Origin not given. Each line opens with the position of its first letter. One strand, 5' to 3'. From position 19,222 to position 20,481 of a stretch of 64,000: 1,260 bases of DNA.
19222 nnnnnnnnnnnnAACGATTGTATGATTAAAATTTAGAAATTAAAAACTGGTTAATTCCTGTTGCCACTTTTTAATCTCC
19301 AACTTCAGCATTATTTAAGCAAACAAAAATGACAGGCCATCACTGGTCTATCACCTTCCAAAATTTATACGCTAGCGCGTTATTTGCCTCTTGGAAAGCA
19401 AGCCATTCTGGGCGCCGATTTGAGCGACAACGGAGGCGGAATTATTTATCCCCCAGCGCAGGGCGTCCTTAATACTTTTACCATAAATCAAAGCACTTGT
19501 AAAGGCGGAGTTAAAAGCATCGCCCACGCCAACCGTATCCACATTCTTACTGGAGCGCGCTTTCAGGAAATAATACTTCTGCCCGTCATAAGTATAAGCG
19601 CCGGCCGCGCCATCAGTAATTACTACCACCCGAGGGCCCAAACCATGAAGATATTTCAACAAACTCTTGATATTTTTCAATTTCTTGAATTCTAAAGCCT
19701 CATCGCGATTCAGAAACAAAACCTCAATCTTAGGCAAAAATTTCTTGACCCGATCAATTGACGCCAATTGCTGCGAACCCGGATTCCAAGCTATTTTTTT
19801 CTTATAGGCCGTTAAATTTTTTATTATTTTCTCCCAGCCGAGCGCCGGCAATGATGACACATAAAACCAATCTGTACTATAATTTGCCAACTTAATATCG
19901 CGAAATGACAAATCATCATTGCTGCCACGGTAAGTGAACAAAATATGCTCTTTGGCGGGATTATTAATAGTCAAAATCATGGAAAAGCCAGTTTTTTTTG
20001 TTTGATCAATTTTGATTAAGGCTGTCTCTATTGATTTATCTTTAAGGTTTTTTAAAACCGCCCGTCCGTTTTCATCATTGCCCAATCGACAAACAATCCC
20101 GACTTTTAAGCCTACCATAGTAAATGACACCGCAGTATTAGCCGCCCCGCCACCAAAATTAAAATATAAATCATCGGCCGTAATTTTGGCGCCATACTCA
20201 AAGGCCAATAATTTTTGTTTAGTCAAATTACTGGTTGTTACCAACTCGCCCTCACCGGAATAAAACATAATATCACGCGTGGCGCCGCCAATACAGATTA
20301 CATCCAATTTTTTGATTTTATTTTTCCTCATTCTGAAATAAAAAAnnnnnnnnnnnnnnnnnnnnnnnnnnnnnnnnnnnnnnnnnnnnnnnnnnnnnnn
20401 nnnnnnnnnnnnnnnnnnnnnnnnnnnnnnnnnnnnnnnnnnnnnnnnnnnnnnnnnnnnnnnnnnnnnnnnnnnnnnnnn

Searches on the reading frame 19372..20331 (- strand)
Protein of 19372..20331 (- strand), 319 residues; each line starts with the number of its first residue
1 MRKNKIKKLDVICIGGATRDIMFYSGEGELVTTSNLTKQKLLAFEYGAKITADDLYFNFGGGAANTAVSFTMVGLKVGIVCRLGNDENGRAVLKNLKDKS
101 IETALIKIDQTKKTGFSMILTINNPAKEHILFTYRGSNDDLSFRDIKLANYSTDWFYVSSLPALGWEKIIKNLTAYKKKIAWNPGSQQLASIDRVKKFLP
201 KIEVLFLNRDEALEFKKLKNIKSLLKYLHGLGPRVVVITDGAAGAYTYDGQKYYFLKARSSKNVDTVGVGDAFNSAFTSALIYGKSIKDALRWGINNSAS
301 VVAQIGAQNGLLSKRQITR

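Call 43: search_protein_families(library=pfam, proteins=[window:19372-20331:-], max_evalue=0.00001)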
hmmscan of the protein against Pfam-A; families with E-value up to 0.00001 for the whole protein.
window:19372-20331:- (319 aa): 2 families
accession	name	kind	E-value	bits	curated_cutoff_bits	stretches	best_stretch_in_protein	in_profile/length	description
PF00294.29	PfkB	-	3.4e-45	155.1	25.8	1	41-311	21-299/302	pfkB family carbohydrate kinase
PF08543.17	Phos_pyr_kin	-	4.1e-07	30.1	27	1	195-295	112-225/246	Phosphomethylpyrimidine kinase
